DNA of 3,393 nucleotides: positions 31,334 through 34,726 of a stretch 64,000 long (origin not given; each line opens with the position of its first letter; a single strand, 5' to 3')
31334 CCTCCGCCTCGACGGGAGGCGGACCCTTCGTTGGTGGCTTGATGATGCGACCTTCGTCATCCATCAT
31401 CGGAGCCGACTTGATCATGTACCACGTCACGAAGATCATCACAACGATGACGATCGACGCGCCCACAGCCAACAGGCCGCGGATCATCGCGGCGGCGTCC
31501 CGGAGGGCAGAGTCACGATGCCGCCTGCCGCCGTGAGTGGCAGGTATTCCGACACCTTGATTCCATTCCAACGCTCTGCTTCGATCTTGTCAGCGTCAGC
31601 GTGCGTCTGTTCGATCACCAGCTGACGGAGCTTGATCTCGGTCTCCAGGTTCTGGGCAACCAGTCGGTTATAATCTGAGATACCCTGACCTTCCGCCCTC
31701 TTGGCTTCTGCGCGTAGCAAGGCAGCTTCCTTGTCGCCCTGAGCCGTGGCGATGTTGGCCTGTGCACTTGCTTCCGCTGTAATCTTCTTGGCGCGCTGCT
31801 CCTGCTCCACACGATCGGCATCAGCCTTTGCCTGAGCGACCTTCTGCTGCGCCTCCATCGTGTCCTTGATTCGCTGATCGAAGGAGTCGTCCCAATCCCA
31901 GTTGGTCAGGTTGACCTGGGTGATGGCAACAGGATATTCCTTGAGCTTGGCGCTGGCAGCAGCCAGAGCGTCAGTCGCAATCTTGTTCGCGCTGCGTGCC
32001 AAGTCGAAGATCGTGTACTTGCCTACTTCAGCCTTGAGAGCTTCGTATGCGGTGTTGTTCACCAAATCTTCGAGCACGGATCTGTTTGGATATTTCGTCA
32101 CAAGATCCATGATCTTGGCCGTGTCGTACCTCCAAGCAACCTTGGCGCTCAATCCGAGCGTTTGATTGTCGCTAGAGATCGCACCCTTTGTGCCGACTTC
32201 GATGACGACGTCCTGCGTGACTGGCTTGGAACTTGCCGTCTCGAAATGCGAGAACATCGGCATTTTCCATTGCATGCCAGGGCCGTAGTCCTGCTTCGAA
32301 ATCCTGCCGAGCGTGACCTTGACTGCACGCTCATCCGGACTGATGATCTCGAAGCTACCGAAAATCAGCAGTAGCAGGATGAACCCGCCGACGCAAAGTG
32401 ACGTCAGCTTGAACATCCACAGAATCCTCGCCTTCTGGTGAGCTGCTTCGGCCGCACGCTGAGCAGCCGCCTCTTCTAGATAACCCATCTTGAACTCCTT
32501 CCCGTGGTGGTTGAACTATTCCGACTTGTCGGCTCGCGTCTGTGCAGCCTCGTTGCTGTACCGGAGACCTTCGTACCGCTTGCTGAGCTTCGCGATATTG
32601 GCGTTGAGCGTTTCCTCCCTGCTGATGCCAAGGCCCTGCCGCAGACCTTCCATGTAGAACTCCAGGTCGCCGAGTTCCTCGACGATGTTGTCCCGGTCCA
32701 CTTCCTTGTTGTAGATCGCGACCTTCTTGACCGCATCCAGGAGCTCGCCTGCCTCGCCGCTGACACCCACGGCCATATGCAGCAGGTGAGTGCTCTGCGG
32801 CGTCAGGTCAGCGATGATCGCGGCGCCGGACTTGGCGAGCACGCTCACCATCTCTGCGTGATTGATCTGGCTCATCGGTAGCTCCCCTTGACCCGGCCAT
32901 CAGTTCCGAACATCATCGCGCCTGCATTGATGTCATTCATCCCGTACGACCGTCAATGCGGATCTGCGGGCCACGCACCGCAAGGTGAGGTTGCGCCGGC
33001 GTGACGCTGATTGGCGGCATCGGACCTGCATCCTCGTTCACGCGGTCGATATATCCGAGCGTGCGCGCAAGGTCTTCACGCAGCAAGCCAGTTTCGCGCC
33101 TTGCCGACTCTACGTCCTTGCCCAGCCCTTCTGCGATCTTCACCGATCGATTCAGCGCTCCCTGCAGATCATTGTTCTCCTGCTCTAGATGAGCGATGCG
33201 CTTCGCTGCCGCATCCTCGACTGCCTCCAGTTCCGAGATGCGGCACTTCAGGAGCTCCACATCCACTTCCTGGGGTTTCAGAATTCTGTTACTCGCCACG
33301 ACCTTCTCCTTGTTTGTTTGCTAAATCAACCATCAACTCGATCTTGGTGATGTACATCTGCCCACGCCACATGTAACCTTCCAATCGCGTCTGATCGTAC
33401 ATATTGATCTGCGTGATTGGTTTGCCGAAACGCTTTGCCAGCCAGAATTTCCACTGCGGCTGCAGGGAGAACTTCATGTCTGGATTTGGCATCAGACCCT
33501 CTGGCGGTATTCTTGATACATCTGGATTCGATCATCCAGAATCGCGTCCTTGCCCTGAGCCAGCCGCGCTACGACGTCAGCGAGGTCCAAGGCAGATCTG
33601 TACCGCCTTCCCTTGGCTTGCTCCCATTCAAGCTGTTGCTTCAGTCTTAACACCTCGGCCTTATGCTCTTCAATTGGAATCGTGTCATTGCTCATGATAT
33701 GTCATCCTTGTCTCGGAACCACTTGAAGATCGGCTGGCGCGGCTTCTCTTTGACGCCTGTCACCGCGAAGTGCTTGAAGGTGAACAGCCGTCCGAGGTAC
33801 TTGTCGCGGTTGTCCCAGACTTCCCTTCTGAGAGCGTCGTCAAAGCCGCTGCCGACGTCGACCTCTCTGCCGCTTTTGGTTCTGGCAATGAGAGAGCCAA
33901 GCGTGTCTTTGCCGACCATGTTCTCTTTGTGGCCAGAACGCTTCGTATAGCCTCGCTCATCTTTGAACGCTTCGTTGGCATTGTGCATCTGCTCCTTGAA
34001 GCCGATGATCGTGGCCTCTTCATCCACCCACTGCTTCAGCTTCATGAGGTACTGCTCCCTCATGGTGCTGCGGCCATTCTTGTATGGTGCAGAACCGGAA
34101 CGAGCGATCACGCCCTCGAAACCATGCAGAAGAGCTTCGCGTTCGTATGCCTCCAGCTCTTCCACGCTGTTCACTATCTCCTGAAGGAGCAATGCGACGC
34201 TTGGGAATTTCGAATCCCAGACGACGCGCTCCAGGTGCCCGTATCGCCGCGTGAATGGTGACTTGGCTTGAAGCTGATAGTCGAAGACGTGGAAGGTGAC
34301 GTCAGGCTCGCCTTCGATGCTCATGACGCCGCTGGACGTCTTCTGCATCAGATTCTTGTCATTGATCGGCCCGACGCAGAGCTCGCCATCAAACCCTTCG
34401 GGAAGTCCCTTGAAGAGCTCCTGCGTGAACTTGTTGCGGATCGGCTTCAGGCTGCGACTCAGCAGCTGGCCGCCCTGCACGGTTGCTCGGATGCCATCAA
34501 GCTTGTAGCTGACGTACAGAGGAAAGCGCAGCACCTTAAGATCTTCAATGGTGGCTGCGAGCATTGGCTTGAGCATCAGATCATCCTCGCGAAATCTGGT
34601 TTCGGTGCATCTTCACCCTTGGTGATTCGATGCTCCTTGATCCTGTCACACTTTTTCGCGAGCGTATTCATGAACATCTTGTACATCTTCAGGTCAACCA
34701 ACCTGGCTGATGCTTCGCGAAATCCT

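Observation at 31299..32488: Phage-encoded SPFH/band-7 protein with a translationally coupled small TM protein at the convergent operon junction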

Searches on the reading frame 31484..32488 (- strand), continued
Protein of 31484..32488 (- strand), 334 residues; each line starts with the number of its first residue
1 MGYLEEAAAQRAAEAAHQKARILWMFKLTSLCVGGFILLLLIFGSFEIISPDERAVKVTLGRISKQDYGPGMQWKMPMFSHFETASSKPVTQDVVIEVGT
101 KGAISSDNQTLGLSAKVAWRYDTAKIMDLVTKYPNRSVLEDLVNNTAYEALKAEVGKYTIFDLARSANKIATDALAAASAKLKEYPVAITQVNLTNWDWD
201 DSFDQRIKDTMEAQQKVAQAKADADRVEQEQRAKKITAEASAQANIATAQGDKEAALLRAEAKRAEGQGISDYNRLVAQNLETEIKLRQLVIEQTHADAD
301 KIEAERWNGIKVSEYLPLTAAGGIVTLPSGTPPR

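Call 93: search_protein_families(library=pfam, proteins=[L192:4456-4614:+, L190:6972-7226:+, L033:1878-2108:+, L035:1561-1725:+], max_evalue=10)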
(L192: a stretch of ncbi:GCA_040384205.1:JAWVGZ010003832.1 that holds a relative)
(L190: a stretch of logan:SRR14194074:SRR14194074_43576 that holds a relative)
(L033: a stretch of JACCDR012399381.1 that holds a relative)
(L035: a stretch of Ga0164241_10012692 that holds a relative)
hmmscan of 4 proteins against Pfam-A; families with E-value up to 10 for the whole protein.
L192:4456-4614:+ (52 aa): 7 families
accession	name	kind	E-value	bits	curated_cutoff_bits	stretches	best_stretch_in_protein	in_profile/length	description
PF19300.4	BPD_transp_1_N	-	0.047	14.3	23.8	1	2-24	7-29/114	Binding-prot-dependent transport system membrane comp, N-term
PF04478.17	Mid2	-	0.05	13.8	23.2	1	6-38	55-89/150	Mid2 like cell wall stress sensor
PF12911.12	OppC_N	-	0.062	13.6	23.9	1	4-24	17-37/53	N-terminal TM domain of oligopeptide transport permease C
PF07297.17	DPM2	-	0.079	13.7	27.3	1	2-36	2-36/75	Dolichol phosphate-mannose biosynthesis regulatory protein (DPM2)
PF19868.4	DUF6341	-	0.088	12.9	26.4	1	10-27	17-34/50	Family of unknown function (DUF6341)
PF20520.3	Ac45-VOA1_TM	-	0.28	11.4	25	1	4-24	8-28/39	V0 complex accessory subunit Ac45/VOA1 transmembrane domain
PF12669.12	FeoB_associated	-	5.5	7.8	27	1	7-22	3-18/44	FeoB-associated Cys-rich membrane protein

L190:6972-7226:+ (84 aa): 4 families
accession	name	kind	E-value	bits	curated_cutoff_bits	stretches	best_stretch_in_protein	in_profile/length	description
PF15854.10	GPR15L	-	0.011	16.5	27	1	3-76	2-61/77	G-protein coupled receptor ligand 15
PF06679.17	DUF1180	-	0.02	15.8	27.7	1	7-73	5-75/167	Membrane protein FAM174-like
PF16919.11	PknG_rubred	-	0.47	10.9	28.5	1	52-77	41-66/74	Protein kinase G rubredoxin domain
PF19747.4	DUF6234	-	4.2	8.2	27.5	1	3-47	75-121/129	Family of unknown function (DUF6234)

L033:1878-2108:+ (76 aa): 0 families

L035:1561-1725:+ (54 aa): 2 families
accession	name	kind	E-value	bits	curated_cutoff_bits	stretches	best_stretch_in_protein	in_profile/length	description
PF20177.3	DUF6542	-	0.02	15.3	27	1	11-52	10-50/123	Domain of unknown function (DUF6542)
PF07444.16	Ycf66_N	-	0.095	13.3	22.3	1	8-49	29-70/76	Ycf66 protein N-terminus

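Call 99: search_dna_similar(query=window:31484-32488:-, collection=phages, mode=protein, max_evalue=10, max_rows=25)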
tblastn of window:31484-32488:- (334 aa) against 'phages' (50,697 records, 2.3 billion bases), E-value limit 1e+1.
Records with a match: 25; places in all: 25; records where one place covers at least 80% of the query: 0.
Best place of each record, by identity: <60% 25.
By first word of the organism name: Erwinia 6; Yersinia 4; Streptococcus 4; Faecalibacterium 3; Cronobacter 2; Bacteriophage 2; Serratia 2; Rhizobium 1; Burkholderia 1.
By host as written in the record: - 7; Erwinia amylovora 3; Erwinia amylovora SNUABM_01 3; Cronobacter sakazakii 2; Faecalibacterium prausnitzii 2; Serratia marcescens UCC2017 2; Faecalibacterium sp. L2-61 1; Streptococcus suis S95G 1; and 4 more.
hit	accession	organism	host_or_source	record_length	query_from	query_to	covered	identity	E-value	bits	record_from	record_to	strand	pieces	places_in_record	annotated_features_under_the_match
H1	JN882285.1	Cronobacter phage vB_CsaM_GAP32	Cronobacter sakazakii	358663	53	317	79%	23.2%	1e-3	47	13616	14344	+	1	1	hypothetical protein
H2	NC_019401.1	Cronobacter phage vB_CsaM_GAP32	Cronobacter sakazakii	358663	53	317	79%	23.2%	1e-3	47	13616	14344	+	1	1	hypothetical protein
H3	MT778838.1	Rhizobium phage V1VFA-S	-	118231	53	251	60%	26.2%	4e-1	39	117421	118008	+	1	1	membrane protease family protein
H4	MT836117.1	Bacteriophage sp.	human fecal samples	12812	102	309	62%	21.6%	4e-1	39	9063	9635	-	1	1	record has no annotation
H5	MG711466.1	Faecalibacterium phage FP_Toutatis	Faecalibacterium prausnitzii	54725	102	309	62%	21.6%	4e-1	39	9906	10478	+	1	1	membrane protein, stomatin/prohibitin domain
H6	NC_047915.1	Faecalibacterium phage FP_Toutatis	Faecalibacterium prausnitzii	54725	102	309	62%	21.6%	4e-1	39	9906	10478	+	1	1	prohibitin family protein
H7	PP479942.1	Faecalibacterium phage Lelie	Faecalibacterium sp. L2-61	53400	102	309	62%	21.6%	4e-1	39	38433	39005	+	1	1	hypothetical protein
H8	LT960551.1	Yersinia phage fHe-Yen9-04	-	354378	53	252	60%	22.4%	3e-3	45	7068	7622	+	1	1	g012: Membrane protease family protein y2843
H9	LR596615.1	Yersinia phage fHe-Yen9-04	-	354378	53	252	60%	22.4%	3e-3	45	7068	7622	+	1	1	g012: Membrane protease family protein y2843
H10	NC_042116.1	Yersinia phage fHe-Yen9-04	-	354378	53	252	60%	22.4%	3e-3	45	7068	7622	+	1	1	g012: Membrane protease family protein y2843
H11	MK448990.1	Streptococcus phage Javan584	Streptococcus suis S95G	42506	105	251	44%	28.9%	2e+0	36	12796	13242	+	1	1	B-cell receptor associated protein-related protein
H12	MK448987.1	Streptococcus phage Javan576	Streptococcus suis LS2Z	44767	105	251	44%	28.9%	2e+0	36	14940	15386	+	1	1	B-cell receptor associated protein-related protein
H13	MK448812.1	Streptococcus phage Javan577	Streptococcus suis LS8B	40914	105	251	44%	28.3%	8e+0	34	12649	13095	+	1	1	B-cell receptor associated protein-related protein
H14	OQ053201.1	Burkholderia phage CSP3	Burkholderia contaminans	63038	53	240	56%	22.1%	2e-2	43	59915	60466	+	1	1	prohibitin family protein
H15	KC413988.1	Streptococcus phage phiST1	Streptococcus suis ST1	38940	105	251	44%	26.2%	4e+0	35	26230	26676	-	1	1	SPFH domain / Band 7 family protein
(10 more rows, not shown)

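Call 100: get_annotated_region(hit=H14, flank=1500)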
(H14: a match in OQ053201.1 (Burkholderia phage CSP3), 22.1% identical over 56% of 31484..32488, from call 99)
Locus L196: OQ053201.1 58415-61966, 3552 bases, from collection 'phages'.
description: Burkholderia phage CSP3, complete genome.
organism: Burkholderia phage CSP3 (NCBI taxid 3017166)
taxonomy: Viruses; Duplodnaviria; Heunggongvirae; Uroviricota; Caudoviricetes; Lessievirus
host: Burkholderia contaminans; source: soil; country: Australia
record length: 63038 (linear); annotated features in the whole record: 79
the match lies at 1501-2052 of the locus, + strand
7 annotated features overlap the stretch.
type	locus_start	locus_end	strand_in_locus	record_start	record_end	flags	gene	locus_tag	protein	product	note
CDS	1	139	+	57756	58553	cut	-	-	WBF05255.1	DnaC-like protein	-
CDS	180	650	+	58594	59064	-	-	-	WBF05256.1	palmitoyltransferase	-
CDS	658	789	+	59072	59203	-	-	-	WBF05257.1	hypothetical protein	-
CDS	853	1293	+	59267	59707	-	-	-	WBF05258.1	hypothetical protein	-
CDS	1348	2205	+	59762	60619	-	-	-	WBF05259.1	prohibitin family protein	-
CDS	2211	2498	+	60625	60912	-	-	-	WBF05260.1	hypothetical protein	-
CDS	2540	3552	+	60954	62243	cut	-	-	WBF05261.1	hypothetical protein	-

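Call 101: get_annotated_region(hit=H6, flank=1500)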
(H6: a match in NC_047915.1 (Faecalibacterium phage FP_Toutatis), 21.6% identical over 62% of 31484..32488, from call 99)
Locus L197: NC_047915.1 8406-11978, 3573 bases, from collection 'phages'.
description: Faecalibacterium phage FP_Toutatis, complete genome.
organism: Faecalibacterium phage FP_Toutatis (NCBI taxid 2070187)
taxonomy: Viruses; Duplodnaviria; Heunggongvirae; Uroviricota; Caudoviricetes; Toutatisvirus; Toutatisvirus toutatis
host: Faecalibacterium prausnitzii; source: -; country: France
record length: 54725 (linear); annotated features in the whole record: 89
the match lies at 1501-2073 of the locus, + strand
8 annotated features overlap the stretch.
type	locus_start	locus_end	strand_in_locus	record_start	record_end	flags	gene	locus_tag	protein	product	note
CDS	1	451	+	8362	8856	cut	-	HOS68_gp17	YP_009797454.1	hypothetical protein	rasttk_feature_creation_tool=prodigal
CDS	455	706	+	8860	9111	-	-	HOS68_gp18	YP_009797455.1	hypothetical protein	rasttk_feature_creation_tool=prodigal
CDS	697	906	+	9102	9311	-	-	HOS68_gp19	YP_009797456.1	hypothetical protein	rasttk_feature_creation_tool=prodigal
CDS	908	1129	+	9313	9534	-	-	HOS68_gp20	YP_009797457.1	hypothetical protein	rasttk_feature_creation_tool=prodigal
CDS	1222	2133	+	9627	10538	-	-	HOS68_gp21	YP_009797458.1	prohibitin family protein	rasttk_feature_creation_tool=prodigal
CDS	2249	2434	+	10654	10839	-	-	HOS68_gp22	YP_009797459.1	hypothetical protein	rasttk_feature_creation_tool=prodigal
CDS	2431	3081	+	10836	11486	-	-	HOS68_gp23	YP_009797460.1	hypothetical protein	rasttk_feature_creation_tool=prodigal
CDS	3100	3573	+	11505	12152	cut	-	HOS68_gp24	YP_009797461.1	DUF6273 domain-containing protein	rasttk_feature_creation_tool=prodigal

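Call 102: get_annotated_region(hit=H2, flank=1500)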
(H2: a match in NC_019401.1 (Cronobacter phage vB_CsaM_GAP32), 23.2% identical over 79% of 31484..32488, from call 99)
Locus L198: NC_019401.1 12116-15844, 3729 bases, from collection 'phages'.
description: Cronobacter phage vB_CsaM_GAP32, complete genome.
organism: Cronobacter phage vB_CsaM_GAP32 (NCBI taxid 1141136)
taxonomy: Viruses; Duplodnaviria; Heunggongvirae; Uroviricota; Caudoviricetes; Mimasvirus; Mimasvirus GAP32
host: Cronobacter sakazakii; source: -; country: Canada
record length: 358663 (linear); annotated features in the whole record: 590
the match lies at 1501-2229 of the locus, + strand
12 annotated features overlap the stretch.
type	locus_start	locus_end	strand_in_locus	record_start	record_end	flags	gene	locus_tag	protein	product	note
CDS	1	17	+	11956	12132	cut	-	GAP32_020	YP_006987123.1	hypothetical protein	-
CDS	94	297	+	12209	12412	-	-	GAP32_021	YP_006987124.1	hypothetical protein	-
CDS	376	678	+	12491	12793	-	-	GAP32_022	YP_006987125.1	hypothetical protein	-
CDS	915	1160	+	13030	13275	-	-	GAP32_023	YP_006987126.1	membrane protein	2 transmembrane domains shown using TMHMM 2.0 and Phobius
CDS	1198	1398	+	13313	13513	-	-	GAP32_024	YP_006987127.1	hypothetical protein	-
CDS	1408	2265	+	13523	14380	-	-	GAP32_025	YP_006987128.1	hypothetical protein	similar to NP_758633.1 putative protease [Pseudomonas resinovorans]; Pfam PF01145.19 Band_7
regulatory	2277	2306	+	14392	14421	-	-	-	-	terminator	rho-independent terminator; discovered using ARNold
CDS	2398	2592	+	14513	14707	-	-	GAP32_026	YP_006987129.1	hypothetical protein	-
CDS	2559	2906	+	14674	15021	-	-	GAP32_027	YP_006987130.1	hypothetical protein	-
CDS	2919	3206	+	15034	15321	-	-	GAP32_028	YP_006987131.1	hypothetical protein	-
CDS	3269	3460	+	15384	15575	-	-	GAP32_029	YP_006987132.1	hypothetical protein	-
CDS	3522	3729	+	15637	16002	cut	-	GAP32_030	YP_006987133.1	hypothetical protein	-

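Call 103: get_annotated_region(hit=H3, flank=1500)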
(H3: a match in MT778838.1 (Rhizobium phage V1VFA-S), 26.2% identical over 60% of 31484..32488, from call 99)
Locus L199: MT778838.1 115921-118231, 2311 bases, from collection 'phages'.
description: Rhizobium phage V1VFA-S, complete genome.
organism: Rhizobium phage V1VFA-S (NCBI taxid 2763532)
taxonomy: Viruses; Duplodnaviria; Heunggongvirae; Uroviricota; Caudoviricetes
host: -; source: -; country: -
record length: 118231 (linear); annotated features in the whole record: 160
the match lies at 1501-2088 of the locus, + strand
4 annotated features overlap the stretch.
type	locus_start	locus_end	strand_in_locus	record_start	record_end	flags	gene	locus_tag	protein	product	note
CDS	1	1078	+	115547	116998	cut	-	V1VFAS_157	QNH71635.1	nicotinamide phosphoribosyltransferase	-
CDS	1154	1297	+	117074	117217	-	-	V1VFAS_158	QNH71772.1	hypothetical protein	-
CDS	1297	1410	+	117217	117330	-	-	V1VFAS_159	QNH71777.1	hypothetical protein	-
CDS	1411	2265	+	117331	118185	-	-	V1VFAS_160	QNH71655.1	membrane protease family protein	-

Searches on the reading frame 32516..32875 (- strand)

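Call 3: search_protein_families(library=pfam, proteins=[window:32516-32875:-], max_evalue=0.01)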
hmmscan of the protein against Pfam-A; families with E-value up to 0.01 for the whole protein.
window:32516-32875:- (119 aa): 1 family
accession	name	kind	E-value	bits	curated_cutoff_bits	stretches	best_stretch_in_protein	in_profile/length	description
PF03819.22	MazG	-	8.8e-07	29.5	22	1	36-101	8-70/74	MazG nucleotide pyrophosphohydrolase domain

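Call 4: search_protein_families(library=phrogs, proteins=[window:32516-32875:-], max_evalue=0.01)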
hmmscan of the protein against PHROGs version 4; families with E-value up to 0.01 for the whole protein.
window:32516-32875:- (119 aa): 6 families
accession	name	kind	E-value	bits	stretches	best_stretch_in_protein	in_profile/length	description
phrog_229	-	other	6.3e-39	135.5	1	1-119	248-363/533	MazG-like pyrophosphatase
phrog_37613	-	other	4.5e-15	56.6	1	17-115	276-377/394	MazG-like pyrophosphatase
phrog_22758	-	other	2.2e-08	35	1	33-114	132-216/221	MazG-like pyrophosphatase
phrog_16522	-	other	1.2e-05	25.8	1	36-117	83-164/296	MazG-like pyrophosphatase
phrog_4856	-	other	0.00062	20.5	1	27-107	83-173/195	nucleoside triphosphate pyrophosphohydrolase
phrog_2245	-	other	0.0011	19.8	1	40-108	143-209/218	nucleoside triphosphate pyrophosphohydrolase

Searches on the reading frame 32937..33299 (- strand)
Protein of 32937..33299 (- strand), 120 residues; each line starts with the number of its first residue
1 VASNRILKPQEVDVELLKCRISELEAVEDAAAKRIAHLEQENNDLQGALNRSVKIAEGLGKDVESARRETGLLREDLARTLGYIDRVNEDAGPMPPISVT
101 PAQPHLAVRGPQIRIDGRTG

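Call 3: search_protein_families(library=pfam, proteins=[window:32937-33299:-], max_evalue=0.01)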
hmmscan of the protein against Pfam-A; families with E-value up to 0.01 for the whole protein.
window:32937-33299:- (120 aa): 2 families
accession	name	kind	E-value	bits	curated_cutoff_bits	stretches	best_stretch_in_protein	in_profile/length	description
PF25026.1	Asd-4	-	5e-06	27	29.1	1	15-77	11-73/80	Asd-4-like domain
PF25443.1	ANG-1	-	0.0046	17.6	28.5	1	23-75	36-88/105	ANG-1-like domain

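Call 4: search_protein_families(library=phrogs, proteins=[window:32937-33299:-], max_evalue=0.01)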
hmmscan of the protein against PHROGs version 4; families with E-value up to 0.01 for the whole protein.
window:32937-33299:- (120 aa): 2 families
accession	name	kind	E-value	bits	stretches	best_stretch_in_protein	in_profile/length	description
phrog_20881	-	unknown function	1.4e-06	29.4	1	14-97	68-148/189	-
phrog_16645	-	unknown function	2.5e-06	28.4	1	21-97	108-188/227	-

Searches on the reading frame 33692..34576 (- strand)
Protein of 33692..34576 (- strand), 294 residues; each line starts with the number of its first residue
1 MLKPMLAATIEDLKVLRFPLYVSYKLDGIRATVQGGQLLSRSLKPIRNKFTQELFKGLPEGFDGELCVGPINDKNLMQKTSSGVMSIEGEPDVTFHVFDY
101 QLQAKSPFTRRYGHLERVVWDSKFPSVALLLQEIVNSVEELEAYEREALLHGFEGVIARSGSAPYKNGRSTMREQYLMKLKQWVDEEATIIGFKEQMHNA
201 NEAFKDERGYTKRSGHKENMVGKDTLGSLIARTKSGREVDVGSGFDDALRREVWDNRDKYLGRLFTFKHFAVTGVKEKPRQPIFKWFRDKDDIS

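Call 3: search_protein_families(library=pfam, proteins=[window:33692-34576:-], max_evalue=0.01)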
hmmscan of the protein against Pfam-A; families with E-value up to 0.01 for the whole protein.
window:33692-34576:- (294 aa): 2 families
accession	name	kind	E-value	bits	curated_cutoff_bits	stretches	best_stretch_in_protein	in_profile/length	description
PF14743.12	DNA_ligase_OB_2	-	2.9e-11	43.6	28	1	223-288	7-66/66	DNA ligase OB-like domain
PF01068.26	DNA_ligase_A_M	-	1e-10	42.1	26.2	1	4-181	1-204/204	ATP dependent DNA ligase domain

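Call 4: search_protein_families(library=phrogs, proteins=[window:33692-34576:-], max_evalue=0.01)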
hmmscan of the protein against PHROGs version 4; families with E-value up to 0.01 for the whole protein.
window:33692-34576:- (294 aa): 1 family
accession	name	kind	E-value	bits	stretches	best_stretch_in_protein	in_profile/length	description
phrog_114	-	DNA, RNA and nucleotide metabolism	2.7e-64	218.8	1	2-292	221-502/634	ATP-dependent DNA ligase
